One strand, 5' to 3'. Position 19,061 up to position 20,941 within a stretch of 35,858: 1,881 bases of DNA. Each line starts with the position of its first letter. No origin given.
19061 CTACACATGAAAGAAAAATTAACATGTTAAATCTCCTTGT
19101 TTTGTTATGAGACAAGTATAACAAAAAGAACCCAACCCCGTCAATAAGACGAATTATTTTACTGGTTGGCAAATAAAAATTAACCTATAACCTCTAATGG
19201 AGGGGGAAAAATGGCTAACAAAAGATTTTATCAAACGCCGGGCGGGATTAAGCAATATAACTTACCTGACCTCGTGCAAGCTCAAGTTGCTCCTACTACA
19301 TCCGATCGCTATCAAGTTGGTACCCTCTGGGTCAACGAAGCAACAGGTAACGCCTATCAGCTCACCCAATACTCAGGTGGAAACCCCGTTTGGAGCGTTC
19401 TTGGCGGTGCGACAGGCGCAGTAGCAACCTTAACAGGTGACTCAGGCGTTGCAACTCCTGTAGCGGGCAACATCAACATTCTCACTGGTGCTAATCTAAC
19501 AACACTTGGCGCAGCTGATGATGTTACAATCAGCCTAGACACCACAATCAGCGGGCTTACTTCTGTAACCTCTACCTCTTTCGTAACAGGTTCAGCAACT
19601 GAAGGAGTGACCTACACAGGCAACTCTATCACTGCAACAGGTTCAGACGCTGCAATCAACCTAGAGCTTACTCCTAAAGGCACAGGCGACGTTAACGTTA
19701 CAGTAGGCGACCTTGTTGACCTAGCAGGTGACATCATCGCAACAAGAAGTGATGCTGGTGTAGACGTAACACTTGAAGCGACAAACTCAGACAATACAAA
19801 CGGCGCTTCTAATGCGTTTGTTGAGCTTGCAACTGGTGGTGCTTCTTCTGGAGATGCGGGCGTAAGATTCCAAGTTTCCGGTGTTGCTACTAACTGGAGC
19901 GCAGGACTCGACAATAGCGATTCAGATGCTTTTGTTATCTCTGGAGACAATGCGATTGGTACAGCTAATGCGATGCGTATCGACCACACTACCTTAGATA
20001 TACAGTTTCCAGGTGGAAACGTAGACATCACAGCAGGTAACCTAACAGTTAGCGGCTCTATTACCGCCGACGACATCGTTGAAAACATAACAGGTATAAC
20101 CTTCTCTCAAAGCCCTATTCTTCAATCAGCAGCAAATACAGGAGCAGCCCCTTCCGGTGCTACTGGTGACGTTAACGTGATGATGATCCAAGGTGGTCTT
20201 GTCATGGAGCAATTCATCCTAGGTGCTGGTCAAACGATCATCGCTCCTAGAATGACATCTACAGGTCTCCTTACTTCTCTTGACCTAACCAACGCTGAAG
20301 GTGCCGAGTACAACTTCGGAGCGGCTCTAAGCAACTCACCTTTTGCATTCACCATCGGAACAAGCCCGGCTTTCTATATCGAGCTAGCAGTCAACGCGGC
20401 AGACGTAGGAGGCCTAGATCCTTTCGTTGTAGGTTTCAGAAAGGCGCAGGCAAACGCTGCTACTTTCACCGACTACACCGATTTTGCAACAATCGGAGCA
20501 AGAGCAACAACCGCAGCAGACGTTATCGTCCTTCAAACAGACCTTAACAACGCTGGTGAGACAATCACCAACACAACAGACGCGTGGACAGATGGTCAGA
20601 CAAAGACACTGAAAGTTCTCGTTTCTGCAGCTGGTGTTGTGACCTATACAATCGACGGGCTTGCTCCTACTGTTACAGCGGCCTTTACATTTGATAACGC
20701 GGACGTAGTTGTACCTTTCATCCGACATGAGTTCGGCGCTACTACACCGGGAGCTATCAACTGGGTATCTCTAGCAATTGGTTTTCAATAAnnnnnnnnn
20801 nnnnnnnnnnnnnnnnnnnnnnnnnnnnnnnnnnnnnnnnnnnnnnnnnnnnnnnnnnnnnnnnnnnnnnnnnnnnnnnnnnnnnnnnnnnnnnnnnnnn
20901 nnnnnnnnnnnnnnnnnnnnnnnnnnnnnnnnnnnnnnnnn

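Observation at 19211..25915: Eight consecutive fibre/receptor-binding-like genes built from shuffled shared modules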

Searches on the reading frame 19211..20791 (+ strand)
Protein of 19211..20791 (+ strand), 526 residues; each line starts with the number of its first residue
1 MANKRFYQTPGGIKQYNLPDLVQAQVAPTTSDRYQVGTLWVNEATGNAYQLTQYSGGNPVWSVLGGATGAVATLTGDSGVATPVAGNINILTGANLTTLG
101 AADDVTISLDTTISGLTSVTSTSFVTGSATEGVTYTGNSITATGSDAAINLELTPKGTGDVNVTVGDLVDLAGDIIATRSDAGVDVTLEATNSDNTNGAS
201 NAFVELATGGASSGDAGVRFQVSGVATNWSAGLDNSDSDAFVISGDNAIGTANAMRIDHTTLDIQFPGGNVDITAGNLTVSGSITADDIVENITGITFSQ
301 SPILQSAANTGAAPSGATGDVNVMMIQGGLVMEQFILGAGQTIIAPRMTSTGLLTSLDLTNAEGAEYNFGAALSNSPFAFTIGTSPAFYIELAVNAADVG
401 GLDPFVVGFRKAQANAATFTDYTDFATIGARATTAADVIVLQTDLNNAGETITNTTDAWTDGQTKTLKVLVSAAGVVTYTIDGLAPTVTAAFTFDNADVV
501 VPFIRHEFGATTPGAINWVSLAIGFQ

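Call 5: search_protein_families(library=pfam, proteins=[window:19211-20791:+], max_evalue=1)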
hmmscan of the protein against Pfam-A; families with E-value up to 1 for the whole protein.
window:19211-20791:+ (526 aa): 0 families

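Call 6: search_protein_families(library=phrogs, proteins=[window:19211-20791:+], max_evalue=0.01)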
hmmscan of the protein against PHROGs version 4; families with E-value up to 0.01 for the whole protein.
window:19211-20791:+ (526 aa): 0 families

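Call 47: search_dna_similar(query=window:19211-20791:+, collection=phages, mode=protein, max_rows=15, max_evalue=0.001)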
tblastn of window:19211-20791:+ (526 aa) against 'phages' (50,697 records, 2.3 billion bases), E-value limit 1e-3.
No match.

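Call 55: search_protein_families(library=ncbifam, proteins=[window:19211-20791:+], max_evalue=0.1)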
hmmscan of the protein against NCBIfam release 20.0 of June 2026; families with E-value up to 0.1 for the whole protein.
window:19211-20791:+ (526 aa): 0 families

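Call 72: find_homologous_proteins(query=window:19211-20791:+, max_evalue=0.001)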
Query window:19211-20791:+ (526 aa): 489 proteins with E <= 0.001 among 8000 candidates; the best 120 are listed.
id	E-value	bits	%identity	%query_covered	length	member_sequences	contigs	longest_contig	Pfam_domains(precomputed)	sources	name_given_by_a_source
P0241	0.0e+0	1102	100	100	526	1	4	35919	-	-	-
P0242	1.9e-164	566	58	100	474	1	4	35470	-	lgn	-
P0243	3.4e-164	565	58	99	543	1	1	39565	-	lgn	-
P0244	7.3e-163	561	57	97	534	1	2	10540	-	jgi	-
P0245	1.1e-159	551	65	87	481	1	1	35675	-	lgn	-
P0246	3.9e-157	542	54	99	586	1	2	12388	-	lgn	-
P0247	4.0e-155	535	57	97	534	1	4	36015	-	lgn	-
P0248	2.3e-146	507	53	99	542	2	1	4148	-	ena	-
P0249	2.1e-144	500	56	93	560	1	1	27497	-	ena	-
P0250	1.4e-136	474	64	79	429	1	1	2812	-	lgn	-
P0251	6.3e-133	462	63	79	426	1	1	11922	-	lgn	-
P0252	1.3e-127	445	61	79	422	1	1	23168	-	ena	-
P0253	1.5e-127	444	76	49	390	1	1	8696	-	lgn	-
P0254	1.2e-119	418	83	44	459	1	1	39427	-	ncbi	-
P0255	2.4e-119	417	57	83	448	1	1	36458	-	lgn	-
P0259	4.5e-117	410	86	44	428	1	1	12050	-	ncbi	-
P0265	1.2e-108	382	80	48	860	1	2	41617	-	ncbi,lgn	-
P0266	2.3e-108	381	75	47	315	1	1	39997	-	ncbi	-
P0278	2.2e-98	348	68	49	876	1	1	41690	PF01095.26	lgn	-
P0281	1.2e-97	346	73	44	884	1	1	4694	PF01095.26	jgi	jgi:pectin methylesterase-like acyl-CoA thioesterase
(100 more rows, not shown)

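Call 98: list_cluster_members(proteins=[P0254, P0259, P0266, P0265, P0017, P0070, P0072, P0132, P0164, P0198])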
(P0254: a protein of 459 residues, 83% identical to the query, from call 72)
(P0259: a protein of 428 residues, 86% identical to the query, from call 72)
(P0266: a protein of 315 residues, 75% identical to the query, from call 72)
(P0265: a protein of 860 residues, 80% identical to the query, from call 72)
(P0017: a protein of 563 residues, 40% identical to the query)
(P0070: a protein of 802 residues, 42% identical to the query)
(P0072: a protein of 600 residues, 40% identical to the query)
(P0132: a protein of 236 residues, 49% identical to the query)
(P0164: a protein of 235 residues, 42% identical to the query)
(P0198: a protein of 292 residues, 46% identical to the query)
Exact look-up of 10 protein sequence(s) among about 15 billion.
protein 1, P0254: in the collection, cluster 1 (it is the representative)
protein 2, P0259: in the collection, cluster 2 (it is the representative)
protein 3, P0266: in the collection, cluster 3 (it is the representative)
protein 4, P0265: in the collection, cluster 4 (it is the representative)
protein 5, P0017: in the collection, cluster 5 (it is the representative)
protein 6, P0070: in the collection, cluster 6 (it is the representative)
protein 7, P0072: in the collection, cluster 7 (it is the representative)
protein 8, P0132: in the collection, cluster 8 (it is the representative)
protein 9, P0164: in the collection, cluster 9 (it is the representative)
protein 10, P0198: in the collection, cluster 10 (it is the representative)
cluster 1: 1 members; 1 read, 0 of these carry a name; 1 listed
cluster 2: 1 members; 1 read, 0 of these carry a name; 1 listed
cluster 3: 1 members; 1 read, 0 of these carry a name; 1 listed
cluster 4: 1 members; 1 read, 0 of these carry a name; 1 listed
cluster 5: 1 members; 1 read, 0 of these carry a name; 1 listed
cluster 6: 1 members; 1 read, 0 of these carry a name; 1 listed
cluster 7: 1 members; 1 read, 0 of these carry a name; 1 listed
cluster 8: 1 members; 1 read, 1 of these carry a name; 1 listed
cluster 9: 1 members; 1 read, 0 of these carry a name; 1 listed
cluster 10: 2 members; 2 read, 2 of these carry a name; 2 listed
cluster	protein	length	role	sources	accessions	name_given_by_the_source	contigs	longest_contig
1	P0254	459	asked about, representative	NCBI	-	-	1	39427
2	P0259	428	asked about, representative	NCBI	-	-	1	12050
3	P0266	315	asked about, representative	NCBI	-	-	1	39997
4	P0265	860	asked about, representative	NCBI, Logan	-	-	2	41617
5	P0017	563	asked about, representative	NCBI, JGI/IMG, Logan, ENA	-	-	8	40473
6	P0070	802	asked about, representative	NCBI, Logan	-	-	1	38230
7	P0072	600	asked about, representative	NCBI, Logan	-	-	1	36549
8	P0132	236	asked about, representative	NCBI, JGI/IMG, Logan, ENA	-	hypothetical protein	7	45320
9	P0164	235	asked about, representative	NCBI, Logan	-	-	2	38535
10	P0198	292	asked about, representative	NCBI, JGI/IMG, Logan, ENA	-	hypothetical protein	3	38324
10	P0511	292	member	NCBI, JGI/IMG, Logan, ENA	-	hypothetical protein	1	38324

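Call 99: find_encoding_contigs(protein=P0245, flank=10000, max_places=2)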
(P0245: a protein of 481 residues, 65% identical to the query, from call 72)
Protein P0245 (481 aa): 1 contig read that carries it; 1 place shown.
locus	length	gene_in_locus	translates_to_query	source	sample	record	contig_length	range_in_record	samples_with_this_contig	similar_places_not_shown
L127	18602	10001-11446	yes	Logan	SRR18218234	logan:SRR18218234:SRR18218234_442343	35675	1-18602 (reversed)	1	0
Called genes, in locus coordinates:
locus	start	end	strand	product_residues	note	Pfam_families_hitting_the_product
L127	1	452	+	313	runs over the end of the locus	PF25209:Phage_capsid_4 (weak)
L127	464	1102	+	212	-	-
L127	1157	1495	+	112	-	-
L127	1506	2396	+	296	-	-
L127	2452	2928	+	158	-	-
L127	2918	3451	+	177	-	-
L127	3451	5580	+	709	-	PF16190:E1_FCCH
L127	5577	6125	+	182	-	-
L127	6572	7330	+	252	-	PF13884:Peptidase_S74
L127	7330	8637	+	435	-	-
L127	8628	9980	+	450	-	-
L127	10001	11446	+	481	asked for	-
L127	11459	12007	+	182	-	PF16190:E1_FCCH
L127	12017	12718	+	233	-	-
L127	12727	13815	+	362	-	PF00386:C1q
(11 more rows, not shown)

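Call 100: find_encoding_contigs(protein=P0242, flank=10000, max_places=2)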
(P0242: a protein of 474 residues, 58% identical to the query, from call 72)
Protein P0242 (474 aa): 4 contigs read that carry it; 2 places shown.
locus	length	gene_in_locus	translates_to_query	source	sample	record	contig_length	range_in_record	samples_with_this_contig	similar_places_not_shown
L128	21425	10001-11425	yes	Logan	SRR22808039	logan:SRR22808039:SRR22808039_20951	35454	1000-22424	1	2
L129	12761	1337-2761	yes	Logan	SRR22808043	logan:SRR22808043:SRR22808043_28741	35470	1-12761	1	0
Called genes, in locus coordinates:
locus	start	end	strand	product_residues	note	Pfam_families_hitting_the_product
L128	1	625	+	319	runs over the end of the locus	-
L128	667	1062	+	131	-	-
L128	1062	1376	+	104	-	-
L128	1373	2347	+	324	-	-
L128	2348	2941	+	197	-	-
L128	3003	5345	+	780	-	PF16190:E1_FCCH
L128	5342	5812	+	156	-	-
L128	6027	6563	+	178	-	-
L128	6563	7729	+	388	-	-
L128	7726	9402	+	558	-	-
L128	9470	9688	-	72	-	-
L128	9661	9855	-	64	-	-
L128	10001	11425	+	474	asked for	-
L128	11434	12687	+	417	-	-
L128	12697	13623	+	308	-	-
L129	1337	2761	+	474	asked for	-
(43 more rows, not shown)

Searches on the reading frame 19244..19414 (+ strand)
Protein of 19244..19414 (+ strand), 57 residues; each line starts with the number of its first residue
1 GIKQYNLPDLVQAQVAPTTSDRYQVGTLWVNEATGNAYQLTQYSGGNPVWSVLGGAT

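Call 70: search_solved_structures(query=A7, max_evalue=5, show_alignments=2)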
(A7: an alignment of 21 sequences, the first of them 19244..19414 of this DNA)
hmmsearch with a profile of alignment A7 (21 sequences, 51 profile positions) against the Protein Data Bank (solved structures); distinct sequences matched with E-value up to 5: 17.
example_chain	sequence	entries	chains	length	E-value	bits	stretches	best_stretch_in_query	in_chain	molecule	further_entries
2lie_A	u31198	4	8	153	0.28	14.1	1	26-47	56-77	CCL2 lectin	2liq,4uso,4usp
7ue2_A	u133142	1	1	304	0.28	14.1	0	35-51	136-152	RPB_PLP3_R6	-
3k0y_A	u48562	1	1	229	0.65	12.9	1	14-35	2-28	Putative TOXIN related protein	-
3zu3_A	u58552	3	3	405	1.2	12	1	19-40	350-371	PUTATIVE REDUCTASE YPO4104/Y4119/YP_4011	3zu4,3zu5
5jam_A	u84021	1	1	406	1.2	12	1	19-40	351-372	Enoyl-[acyl-carrier-protein] reductase [NADH]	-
4bkr_A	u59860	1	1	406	1.2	12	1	19-40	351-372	PUTATIVE REDUCTASE YPZ3_3519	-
5g2o_A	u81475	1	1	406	1.2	12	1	19-40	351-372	Enoyl-[acyl-carrier-protein] reductase [NADH]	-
5jai_A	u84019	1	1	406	1.2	12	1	19-40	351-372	Enoyl-[acyl-carrier-protein] reductase [NADH]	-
5jaq_A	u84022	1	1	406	1.2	12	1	19-40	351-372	Enoyl-[acyl-carrier-protein] reductase [NADH]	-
4bkq_A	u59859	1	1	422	1.3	11.9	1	19-40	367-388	PUTATIVE REDUCTASE YPZ3_3519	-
3zu2_A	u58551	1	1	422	1.3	11.9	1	19-40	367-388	PUTATIVE REDUCTASE YPO4104/Y4119/YP_4011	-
1vbn_A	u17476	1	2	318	1.5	11.7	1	10-33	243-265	Tyrosyl-tRNA synthetase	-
1wq4_A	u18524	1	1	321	1.5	11.7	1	10-33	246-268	Tyrosyl-tRNA synthetase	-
1wq3_A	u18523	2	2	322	1.5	11.7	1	10-33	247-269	Tyrosyl-tRNA synthetase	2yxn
1vbm_A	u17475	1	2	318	1.6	11.7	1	10-33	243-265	Tyrosyl-tRNA synthetase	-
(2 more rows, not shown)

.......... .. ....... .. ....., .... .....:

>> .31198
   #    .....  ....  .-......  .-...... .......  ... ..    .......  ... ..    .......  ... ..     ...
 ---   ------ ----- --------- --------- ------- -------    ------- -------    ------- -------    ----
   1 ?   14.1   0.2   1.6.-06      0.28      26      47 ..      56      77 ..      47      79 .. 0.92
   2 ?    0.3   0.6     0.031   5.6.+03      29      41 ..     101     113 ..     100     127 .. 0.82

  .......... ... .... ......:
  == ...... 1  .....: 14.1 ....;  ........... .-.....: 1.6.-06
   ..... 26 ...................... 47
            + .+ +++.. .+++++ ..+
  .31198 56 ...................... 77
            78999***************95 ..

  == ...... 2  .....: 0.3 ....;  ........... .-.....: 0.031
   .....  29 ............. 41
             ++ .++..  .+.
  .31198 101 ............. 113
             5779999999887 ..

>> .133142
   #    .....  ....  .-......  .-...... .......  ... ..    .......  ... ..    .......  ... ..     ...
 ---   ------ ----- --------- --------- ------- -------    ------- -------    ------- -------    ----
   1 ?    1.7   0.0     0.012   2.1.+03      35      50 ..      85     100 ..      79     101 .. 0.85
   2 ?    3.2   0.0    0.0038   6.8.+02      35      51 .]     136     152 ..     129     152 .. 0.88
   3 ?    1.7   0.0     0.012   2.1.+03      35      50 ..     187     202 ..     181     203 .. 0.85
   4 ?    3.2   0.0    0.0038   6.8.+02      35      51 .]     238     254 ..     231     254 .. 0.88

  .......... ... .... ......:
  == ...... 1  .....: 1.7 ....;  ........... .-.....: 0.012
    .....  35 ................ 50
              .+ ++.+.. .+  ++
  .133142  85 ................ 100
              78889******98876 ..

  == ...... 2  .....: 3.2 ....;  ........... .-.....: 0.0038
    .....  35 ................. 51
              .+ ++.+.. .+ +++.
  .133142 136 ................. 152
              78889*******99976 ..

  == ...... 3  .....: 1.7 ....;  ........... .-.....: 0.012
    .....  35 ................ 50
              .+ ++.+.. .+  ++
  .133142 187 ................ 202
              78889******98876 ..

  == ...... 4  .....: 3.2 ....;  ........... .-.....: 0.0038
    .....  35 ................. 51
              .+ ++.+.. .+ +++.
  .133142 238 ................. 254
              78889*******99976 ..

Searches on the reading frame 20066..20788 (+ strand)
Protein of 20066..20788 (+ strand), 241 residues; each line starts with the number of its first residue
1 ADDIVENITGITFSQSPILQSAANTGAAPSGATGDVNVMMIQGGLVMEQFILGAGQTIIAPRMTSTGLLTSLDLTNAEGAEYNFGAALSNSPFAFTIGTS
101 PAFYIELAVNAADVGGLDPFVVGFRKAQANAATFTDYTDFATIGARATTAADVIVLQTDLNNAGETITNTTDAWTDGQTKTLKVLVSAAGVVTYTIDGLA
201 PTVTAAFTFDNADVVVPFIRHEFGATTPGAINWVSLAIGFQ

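Call 75: search_solved_structures(query=A8, max_evalue=5, show_alignments=2)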
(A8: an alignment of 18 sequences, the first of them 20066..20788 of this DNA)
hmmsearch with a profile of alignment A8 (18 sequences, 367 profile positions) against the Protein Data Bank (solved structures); distinct sequences matched with E-value up to 5: 0.
